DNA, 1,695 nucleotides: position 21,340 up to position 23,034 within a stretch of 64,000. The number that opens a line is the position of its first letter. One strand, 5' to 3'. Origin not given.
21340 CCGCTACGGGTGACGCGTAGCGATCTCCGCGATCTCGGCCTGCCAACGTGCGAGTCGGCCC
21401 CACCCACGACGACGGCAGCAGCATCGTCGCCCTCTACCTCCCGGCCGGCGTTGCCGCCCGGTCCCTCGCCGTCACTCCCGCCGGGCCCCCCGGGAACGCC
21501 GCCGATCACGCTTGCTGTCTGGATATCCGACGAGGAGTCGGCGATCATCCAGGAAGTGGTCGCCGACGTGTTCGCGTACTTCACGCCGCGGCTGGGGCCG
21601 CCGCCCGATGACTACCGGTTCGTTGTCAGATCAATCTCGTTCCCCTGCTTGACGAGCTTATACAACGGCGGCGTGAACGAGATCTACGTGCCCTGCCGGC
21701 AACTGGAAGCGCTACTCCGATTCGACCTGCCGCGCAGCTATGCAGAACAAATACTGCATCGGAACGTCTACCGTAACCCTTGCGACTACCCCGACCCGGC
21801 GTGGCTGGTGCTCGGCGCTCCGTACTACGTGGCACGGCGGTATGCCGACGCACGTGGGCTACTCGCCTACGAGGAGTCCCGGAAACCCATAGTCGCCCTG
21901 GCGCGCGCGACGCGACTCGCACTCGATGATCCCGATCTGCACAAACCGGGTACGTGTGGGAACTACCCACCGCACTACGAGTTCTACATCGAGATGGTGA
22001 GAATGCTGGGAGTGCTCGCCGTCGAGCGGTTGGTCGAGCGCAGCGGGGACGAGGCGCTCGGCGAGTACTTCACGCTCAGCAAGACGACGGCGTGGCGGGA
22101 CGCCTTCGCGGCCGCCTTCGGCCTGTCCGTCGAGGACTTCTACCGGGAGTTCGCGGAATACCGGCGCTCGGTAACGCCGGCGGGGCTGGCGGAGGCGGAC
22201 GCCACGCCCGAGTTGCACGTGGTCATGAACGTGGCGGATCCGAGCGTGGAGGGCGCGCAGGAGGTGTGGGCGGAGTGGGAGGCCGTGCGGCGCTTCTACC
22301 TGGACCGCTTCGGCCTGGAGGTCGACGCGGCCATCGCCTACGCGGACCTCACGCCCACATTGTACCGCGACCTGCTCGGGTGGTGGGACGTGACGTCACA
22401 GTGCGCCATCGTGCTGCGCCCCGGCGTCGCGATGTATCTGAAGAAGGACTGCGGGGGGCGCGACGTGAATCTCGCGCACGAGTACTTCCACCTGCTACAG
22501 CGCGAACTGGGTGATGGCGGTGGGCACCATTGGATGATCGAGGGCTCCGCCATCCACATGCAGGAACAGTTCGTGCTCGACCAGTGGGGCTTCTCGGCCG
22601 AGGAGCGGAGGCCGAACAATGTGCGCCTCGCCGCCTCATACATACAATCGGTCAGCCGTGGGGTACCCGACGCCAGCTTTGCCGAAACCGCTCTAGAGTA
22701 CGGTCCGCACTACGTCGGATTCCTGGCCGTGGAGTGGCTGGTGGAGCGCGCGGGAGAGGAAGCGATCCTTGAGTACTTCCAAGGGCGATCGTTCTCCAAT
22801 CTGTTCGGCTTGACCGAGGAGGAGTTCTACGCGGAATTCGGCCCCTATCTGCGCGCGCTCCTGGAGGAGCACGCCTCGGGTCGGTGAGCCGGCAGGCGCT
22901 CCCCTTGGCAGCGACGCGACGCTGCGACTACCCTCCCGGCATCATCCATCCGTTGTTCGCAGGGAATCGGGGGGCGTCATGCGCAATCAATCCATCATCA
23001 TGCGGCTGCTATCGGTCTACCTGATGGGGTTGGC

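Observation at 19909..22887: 992-aa membrane-anchored LRR protein with a duplicated HExxH-bearing C-terminal domain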

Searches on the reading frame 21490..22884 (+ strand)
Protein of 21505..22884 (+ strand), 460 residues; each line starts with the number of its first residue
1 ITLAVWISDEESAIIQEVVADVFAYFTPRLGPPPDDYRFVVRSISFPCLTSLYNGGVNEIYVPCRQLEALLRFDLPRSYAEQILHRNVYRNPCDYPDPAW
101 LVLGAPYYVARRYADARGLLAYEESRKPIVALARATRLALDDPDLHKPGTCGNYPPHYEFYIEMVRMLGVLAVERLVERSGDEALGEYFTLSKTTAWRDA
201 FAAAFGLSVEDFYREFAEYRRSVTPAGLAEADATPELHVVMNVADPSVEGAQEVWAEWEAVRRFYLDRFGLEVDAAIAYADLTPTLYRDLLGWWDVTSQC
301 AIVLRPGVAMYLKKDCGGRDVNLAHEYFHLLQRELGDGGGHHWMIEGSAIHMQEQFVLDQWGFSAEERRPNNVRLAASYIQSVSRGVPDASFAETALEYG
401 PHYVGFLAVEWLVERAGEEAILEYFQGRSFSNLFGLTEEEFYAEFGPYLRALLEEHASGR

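Call 9: search_solved_structures(query=window:21505-22884:+, max_evalue=10)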
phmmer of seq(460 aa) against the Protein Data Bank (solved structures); distinct sequences matched with E-value up to 10: 0.
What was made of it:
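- Tried and rejected: Single-sequence search of the C-terminal region against PDB sequences: nothing (call 9).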

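Call 10: find_homologous_proteins(query=window:21505-22884:+, max_evalue=0.001)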
Query seq(460 aa) (460 aa): 10 proteins with E <= 0.001 among 8000 candidates.
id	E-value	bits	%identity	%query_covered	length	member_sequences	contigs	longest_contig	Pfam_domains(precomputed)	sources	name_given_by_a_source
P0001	1.2e-240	818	100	78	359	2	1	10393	-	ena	-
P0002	4.6e-209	714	71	100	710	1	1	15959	-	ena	-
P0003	5.8e-21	94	28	76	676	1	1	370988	-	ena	-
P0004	8.7e-21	93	26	94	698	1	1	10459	-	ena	-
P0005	1.5e-13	69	30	43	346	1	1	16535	PF01752.24,PF13485.12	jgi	-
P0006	6.3e-13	67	24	65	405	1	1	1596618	-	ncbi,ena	-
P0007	1.0e-12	66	27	45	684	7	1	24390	-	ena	-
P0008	4.5e-10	58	28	61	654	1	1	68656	-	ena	-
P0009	6.9e-10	57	27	61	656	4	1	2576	-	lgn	-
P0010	7.7e-6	44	34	30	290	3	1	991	-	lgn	-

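Call 14: search_protein_families(library=pfam, proteins=[P0002, P0003, P0004, P0005, P0006, P0007, P0008, P0010], max_evalue=1)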
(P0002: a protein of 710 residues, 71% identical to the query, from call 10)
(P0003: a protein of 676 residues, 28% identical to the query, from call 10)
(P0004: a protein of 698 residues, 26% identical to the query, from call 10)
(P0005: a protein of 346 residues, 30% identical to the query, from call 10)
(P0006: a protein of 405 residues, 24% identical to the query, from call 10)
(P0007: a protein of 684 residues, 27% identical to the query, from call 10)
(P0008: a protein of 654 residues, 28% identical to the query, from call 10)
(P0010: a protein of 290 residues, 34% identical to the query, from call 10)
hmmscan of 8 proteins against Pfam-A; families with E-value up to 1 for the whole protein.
P0002 (710 aa): 3 families
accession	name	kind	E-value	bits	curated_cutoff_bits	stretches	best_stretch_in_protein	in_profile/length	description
PF08447.18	PAS_3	-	0.029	15.1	25.6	1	443-480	2-39/89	PAS fold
PF01752.23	Peptidase_M9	-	0.15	11.7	26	1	570-668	161-254/289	Collagenase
PF02209.24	VHP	-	0.34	11.3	27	0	679-693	6-20/36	Villin headpiece domain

P0003 (676 aa): 0 families

P0004 (698 aa): 3 families
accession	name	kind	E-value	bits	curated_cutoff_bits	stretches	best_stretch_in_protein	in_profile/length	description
PF13485.12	Peptidase_MA_2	-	0.00051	20.3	32.4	1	553-688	68-195/201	Peptidase MA superfamily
PF06114.19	Peptidase_M78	-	0.0067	16.7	22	1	266-301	28-62/123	IrrE N-terminal-like domain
PF01752.23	Peptidase_M9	-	0.11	12.2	26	1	283-329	160-209/289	Collagenase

P0005 (346 aa): 4 families
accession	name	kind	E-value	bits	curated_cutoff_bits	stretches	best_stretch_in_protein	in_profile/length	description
PF13485.12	Peptidase_MA_2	-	3.2e-06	27.5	32.4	1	36-215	21-190/201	Peptidase MA superfamily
PF01752.23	Peptidase_M9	-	8.5e-06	25.7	26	1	86-194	161-265/289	Collagenase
PF13620.12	CarboxypepD_reg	-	6.3e-05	23.7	32.3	1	233-286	1-54/82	Carboxypeptidase regulatory-like domain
PF14627.12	DUF4453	-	0.2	12.2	26.1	1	239-301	37-95/109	Domain of unknown function (DUF4453)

P0006 (405 aa): 1 family
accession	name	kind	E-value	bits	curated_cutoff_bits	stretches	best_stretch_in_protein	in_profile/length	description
PF17660.6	BTRD1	-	0.099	13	23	0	381-402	3-24/50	Polyglycine hydrolase-like, structural repeat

P0007 (684 aa): 2 families
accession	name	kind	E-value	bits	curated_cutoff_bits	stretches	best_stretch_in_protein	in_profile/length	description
PF02209.24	VHP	-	0.0025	18.2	27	0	376-391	5-20/36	Villin headpiece domain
PF08447.18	PAS_3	-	0.0045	17.7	25.6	0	373-397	3-27/89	PAS fold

P0008 (654 aa): 1 family
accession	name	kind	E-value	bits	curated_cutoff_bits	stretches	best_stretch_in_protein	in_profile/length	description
PF13485.12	Peptidase_MA_2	-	0.001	19.4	32.4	1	540-647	83-190/201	Peptidase MA superfamily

P0010 (290 aa): 3 families
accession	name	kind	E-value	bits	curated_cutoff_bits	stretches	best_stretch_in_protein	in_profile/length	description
PF19527.4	DUF6055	-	0.00088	18.8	27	1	139-183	132-183/417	Family of unknown function (DUF6055)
PF13699.11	eCIS_core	-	0.015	15.9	22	1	94-149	23-75/79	eCIS core domain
PF24745.1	DUF7693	-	0.054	14.1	27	1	140-167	52-79/99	Domain of unknown function (DUF7693)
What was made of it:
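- On MEROPS M9 / Pfam Peptidase_M9 (PF01752): The best relative, P0005, scores 25.7 bits (call 14).
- The best relative scores 25.7 bits against the M9 cut-off of 26 (call 14).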

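Call 15: search_protein_families(library=ncbifam, proteins=[P0002, P0003, P0004, P0005, P0006, P0007, P0008, P0010], max_evalue=1)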
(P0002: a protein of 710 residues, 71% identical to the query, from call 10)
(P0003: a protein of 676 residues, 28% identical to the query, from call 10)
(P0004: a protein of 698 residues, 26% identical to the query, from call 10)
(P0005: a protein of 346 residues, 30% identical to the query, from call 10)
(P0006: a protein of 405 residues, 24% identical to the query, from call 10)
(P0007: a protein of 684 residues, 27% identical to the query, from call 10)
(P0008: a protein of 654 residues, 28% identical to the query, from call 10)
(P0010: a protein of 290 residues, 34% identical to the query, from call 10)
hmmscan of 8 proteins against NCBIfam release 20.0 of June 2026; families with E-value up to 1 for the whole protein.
P0002 (710 aa): 2 families
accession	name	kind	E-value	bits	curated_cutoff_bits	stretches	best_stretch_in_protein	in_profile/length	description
NF045524.1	MXAN_6640_HExxH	subfamily_domain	1.1e-06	28.6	140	1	568-607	112-148/290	MXAN_6640 family putative metalloprotease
NF005302.0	PRK06833.1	equivalog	0.18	11.2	264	1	470-527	41-95/214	L-fuculose-phosphate aldolase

P0003 (676 aa): 1 family
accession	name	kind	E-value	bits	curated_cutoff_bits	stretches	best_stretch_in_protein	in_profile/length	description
NF050101.1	SepX_GlpR_4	equivalog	0.0069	16.5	110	1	8-43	7-47/176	divisome protein SepX/GlpR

P0004 (698 aa): 3 families
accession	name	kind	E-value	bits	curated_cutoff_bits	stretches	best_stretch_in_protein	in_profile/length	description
NF038145.1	Hvo_1808_fam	equivalog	0.0063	15.8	200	1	277-326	128-187/432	Hvo_1808 family surface protein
NF045524.1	MXAN_6640_HExxH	subfamily_domain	0.056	13.1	140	1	284-321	114-145/290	MXAN_6640 family putative metalloprotease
NF033876.2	flagella_HExxH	equivalog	0.16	11.4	205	1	282-326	130-170/384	flagellinolysin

P0005 (346 aa): 1 family
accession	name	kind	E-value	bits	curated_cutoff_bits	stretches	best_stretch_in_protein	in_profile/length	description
NF038145.1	Hvo_1808_fam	equivalog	0.14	11.4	200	1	77-145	127-198/432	Hvo_1808 family surface protein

P0006 (405 aa): 1 family
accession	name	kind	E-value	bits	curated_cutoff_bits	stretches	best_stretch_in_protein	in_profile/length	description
NF033876.2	flagella_HExxH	equivalog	0.27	10.6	205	1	2-82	133-213/384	flagellinolysin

P0007 (684 aa): 0 families

P0008 (654 aa): 0 families

P0010 (290 aa): 1 family
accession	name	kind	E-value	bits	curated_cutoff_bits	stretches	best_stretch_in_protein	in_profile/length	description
NF040510.1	avirulen_svx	equivalog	0.063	11.9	625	1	139-175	129-165/601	Svx/AvrXca family virulence/avirulence protein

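Call 24: find_encoding_contigs(protein=P0002, flank=8000, max_places=3)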
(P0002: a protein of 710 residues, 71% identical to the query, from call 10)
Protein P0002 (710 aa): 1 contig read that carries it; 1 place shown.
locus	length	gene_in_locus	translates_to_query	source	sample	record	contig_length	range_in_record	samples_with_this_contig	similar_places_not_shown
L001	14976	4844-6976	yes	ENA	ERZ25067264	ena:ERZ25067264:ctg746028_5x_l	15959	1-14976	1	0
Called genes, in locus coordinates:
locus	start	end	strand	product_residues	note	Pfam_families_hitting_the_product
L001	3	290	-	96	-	?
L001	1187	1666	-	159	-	PF01039:Carboxyl_trans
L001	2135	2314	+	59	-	-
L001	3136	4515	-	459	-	PF00909:Ammonium_transp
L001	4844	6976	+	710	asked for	-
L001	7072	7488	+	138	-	-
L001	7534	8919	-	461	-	PF01039:Carboxyl_trans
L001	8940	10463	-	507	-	PF01039:Carboxyl_trans, PF03255:ACCA (faint)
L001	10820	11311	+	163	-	-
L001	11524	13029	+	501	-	PF27111:Rv1352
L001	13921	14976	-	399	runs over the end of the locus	PF01425:Amidase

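Call 29: predict_structure(alignment_id=A2)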
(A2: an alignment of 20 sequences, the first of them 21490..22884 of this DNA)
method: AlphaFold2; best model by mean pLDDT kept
length: 465 residues; sequences in the alignment: 20
mean_pLDDT: 81.7   pTM: 0.82
mean pLDDT of the five models: 81.7, 81.0, 80.4, 74.8, 74.4
residues with pLDDT >= 90: 183; 70-90: 186; 50-70: 62; < 50: 34
segments of 3 or more residues with pLDDT < 50: 45-70, 299-301
pLDDT, mean of each block of 10 residues (from residue 1): 57 76 87 82 48 34 38 71 79 65 85 89 86 84 83 57 81 92 93 90 95 96 86 57 84 85 94 92 83 62 72 82 90 91 81 95 92 91 88 95 94 97 96 95 97 94 75
secondary structure, 60 per line:
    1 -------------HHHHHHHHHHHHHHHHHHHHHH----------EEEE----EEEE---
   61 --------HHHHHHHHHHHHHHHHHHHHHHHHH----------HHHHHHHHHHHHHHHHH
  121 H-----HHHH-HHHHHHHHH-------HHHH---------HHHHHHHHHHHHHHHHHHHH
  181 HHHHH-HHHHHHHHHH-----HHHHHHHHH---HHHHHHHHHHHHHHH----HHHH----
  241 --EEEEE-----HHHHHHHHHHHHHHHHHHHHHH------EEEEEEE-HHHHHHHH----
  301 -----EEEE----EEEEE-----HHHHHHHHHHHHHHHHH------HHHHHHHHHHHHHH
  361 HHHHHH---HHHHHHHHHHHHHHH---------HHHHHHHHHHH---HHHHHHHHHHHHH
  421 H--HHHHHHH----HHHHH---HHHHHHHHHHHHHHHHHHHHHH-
elements in order: H14-35 E46-49 E54-57 H69-93 H104-121 H127-130 H132-140 H148-151 H161-185 H187-196 H202-210 H214-228 H233-236 E243-247 H253-274 E281-287 H289-296 E306-309 E314-318 H324-340 H347-366 H370-384 H394-404 H408-421 H424-430 H435-439 H443-464
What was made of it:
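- Rigid pair: pTM of 0.82 for the two-domain model suggests a defined mutual orientation (call 29, inference).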

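Call 34: fold_search(model_id=the predicted structure, library=pdb)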
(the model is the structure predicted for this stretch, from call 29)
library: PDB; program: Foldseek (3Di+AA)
matches with E <= 10: 254; with E <= 0.001: 0
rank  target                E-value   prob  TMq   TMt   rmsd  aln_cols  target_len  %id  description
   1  8jt1_A                5.3e-03  1.00  0.32  0.29  15.8       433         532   16  COLLAGENASE FROM GRIMONTIA (VIBRIO) HOLLISAE 1706B COMPLEXED WITH GLY-PRO-HYP-GLY-PRO-HYP (released 2024-02-07)
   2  4are                  8.6e-03  0.99  0.32  0.23  16.0       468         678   13  Crystal structure of the collagenase Unit of collagenase G from Clostridium histolyticum at 2.19 angstrom resolution. (released 2013-06-05)
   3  2y6i_A                9.8e-03  0.99  0.30  0.22  19.3       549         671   12  Crystal Structure of Collagenase G from Clostridium histolyticum in complex with Isoamylphosphonyl-Gly-Pro-Ala at 3.25 (released 2011-09-28)
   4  7wss_A                1.1e-02  0.99  0.32  0.29  16.2       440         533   16  Collagenase from Grimontia (Vibrio) hollisae 1706B (released 2022-06-29)
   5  7esi_A                4.3e-02  0.84  0.29  0.26  16.6       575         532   13  Crystal structure of the collagenase unit of a Vibrio collagenase from Vibrio harveyi VHJR7 at 1. 8 angstrom resolutio (released 2022-02-09)
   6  5ni2                  5.1e-02  1.00  0.28  0.22   8.0       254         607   13  Crystal structure of human LTA4H mutant E271A in complex with LTA4 (crystal form I) (released 2017-08-23)
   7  9l5o_A                6.6e-02  0.82  0.30  0.27  16.4       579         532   13  Crystal structure of the mutant Y549A of collagenase VhaC (released 2025-11-05)
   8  3b7s_A                7.8e-02  0.99  0.28  0.23   7.9       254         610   13  [E296Q]LTA4H in complex with RSR substrate (released 2008-09-16)
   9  4ar8_B                8.2e-02  1.00  0.31  0.36   6.2       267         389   12  Crystal structure of the peptidase domain of collagenase T from Clostridium tetani complexed with the peptidic inhibit (released 2013-06-05)
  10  4gaa_A                8.2e-02  1.00  0.29  0.23   7.9       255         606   12  Structure of Leukotriene A4 hydrolase from Xenopus laevis complexed with inhibitor bestatin (released 2013-06-12)
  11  1h19                  8.2e-02  1.00  0.28  0.23   7.8       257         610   14  STRUCTURE OF [E271Q]LEUKOTRIENE A4 HYDROLASE (released 2002-08-08)
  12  7zoc                  8.2e-02  0.99  0.27  0.32   7.8       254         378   16  Crystal structure of the peptidase domain of collagenase H from Clostridium histolyticum in complex with N-aryl-2-alkylm (released 2023-05-10)
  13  3qnf_A                8.9e-02  0.99  0.29  0.20   7.1       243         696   14  Crystal structure of the open state of human endoplasmic reticulum aminopeptidase 1 ERAP1 (released 2011-02-23)
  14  7xyo_A                8.9e-02  0.99  0.30  0.27   6.6       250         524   18  Crystal Structure of a M61 aminopeptidase family member from Myxococcus fulvus (released 2023-06-07)
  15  7edx_B                1.1e-01  1.00  0.30  0.16   7.2       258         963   15  p53-bound TFIID-based core PIC on HDM2 promoter (released 2021-05-05)
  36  4pkw                  2.1e-01  0.47  0.16  0.15  16.0       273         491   11  Anthrax toxin lethal factor with bound small molecule inhibitor GM6001 (released 2014-11-12)
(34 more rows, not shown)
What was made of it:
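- Closest known: Anthrax lethal factor. Same: Lethal factor appeared among the weak two-domain matches (4pkw, rank 36, call 34).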

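Call 64: search_protein_families(library=pfam, alignment_id=A4, max_evalue=0.01)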
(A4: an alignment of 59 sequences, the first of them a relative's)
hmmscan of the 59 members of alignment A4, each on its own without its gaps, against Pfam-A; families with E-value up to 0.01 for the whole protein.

A. member 1, P0002 (710 aa): 0 families

B. families by the number of members that match (of 59 scanned): 17 families
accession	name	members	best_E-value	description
PF13485.12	Peptidase_MA_2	24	6.3e-07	Peptidase MA superfamily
PF17660.6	BTRD1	11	3.1e-09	Polyglycine hydrolase-like, structural repeat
PF01752.23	Peptidase_M9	10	2.2e-06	Collagenase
PF02209.24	VHP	7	4e-05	Villin headpiece domain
PF04450.18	BSP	4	0.00012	Peptidase of plants and bacteria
PF05299.18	Peptidase_M61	3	3.6e-06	M61 glycyl aminopeptidase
PF13620.12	CarboxypepD_reg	3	6.3e-05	Carboxypeptidase regulatory-like domain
PF18958.6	DUF5700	3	0.00011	Putative zinc dependent peptidase (DUF5700)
PF19527.4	DUF6055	3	0.00073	Family of unknown function (DUF6055)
PF01433.26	Peptidase_M1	2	5.5e-05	Peptidase family M1 domain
PF00353.25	HemolysinCabind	1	1.7e-27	RTX calcium-binding nonapeptide repeat (4 copies)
PF13540.12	RCC1_2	1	4.1e-07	Regulator of chromosome condensation (RCC1) repeat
PF07607.17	DUF1570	1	0.00083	Protein of unknown function (DUF1570)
PF13699.11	eCIS_core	1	0.0017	eCIS core domain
PF25390.1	WD40_RLD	1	0.0023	RCC1-like domain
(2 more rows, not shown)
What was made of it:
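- Closest known: Pfam Peptidase_MA_2. Same: It is the Pfam family hit by the most relatives (24 of 59, best E 6.3e-7, call 64).
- Pfam: 24 of 59 relatives hit Peptidase_MA_2 and 10 hit M9, all clan MA (call 64).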

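Call 71: find_encoding_contigs(protein=P0001, flank=6000, max_places=3)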
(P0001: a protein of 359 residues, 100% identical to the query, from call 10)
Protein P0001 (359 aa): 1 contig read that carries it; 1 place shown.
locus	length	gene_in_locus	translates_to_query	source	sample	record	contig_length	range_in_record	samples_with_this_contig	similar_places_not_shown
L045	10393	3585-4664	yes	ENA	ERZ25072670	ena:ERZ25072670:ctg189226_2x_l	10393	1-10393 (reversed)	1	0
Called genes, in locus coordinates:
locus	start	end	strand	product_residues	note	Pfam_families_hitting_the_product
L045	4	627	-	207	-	PF00909:Ammonium_transp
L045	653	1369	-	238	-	PF00909:Ammonium_transp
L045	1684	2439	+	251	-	-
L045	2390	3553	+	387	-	-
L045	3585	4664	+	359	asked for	-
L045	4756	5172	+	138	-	-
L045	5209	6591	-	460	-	PF01039:Carboxyl_trans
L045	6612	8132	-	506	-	PF01039:Carboxyl_trans, PF03255:ACCA (faint)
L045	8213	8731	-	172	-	PF14367:DUF4411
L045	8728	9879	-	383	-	PF01381:HTH_3 (faint), PF06114:Peptidase_M78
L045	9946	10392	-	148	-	?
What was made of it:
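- Tried and rejected: The 100%-identical fragment P0001 comes from a 2x-coverage contig where frameshifts split the gene into three calls (call 71), so it is not a real variant.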
